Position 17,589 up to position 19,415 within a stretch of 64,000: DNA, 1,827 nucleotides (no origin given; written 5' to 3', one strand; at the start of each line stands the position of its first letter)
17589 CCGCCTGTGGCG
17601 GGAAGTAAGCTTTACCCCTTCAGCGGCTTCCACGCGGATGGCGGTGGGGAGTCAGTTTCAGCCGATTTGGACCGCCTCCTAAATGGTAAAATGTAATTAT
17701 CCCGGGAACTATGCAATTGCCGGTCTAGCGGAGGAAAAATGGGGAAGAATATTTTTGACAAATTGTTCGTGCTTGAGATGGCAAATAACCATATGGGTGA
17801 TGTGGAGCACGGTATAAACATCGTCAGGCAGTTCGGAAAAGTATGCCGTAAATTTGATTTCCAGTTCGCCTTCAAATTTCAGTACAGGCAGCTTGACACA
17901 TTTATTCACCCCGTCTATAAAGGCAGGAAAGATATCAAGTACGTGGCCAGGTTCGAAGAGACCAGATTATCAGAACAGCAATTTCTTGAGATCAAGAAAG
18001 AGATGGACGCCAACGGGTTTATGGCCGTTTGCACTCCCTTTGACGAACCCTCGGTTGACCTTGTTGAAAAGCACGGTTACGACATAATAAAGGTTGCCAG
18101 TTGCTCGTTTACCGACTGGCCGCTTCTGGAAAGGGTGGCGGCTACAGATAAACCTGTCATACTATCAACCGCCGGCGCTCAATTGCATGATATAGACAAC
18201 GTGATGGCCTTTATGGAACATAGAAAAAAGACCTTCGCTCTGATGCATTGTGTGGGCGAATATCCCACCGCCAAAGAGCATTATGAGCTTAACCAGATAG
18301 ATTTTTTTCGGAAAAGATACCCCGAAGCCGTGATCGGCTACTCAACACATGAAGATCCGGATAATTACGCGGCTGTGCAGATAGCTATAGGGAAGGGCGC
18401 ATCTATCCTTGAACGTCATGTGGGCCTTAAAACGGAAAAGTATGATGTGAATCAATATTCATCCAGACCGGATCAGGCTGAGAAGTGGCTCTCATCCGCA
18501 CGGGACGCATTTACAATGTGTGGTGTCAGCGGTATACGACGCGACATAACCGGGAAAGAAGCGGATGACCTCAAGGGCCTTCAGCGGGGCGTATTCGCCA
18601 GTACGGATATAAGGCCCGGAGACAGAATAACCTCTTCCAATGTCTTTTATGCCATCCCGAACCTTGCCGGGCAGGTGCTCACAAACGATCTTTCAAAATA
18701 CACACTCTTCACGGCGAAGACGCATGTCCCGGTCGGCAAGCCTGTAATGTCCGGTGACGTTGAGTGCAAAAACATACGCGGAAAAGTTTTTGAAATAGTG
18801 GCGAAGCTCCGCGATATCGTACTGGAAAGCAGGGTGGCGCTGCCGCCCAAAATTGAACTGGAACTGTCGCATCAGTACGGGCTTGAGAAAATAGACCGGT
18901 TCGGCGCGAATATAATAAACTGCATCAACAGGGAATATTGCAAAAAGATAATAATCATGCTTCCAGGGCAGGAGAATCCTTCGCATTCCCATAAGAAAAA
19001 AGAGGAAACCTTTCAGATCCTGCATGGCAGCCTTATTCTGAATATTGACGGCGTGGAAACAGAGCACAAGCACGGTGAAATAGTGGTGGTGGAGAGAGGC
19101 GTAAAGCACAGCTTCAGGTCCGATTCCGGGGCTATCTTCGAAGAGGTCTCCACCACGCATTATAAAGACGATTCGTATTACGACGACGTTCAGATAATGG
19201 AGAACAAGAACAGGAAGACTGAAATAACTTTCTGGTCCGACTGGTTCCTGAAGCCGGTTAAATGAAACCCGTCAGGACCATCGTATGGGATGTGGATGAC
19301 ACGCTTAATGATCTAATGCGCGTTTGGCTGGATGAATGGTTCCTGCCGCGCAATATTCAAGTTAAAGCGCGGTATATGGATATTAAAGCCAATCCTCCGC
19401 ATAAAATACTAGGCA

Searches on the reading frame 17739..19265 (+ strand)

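Call 11: search_protein_families(library=pfam, proteins=[window:17739-19265:+])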
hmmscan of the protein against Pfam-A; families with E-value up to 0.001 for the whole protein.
window:17739-19265:+ (508 aa): 3 families
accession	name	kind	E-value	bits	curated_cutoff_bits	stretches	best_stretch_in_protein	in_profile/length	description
PF03102.20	NeuB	-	2.6e-41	142.1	22.1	1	45-262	13-237/241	NeuB family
PF07883.17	Cupin_2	-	2.1e-10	40.6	27.2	1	405-463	3-60/70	Cupin domain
PF07385.18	Lyx_isomer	-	0.00085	19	20.8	0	397-424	84-111/222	D-lyxose isomerase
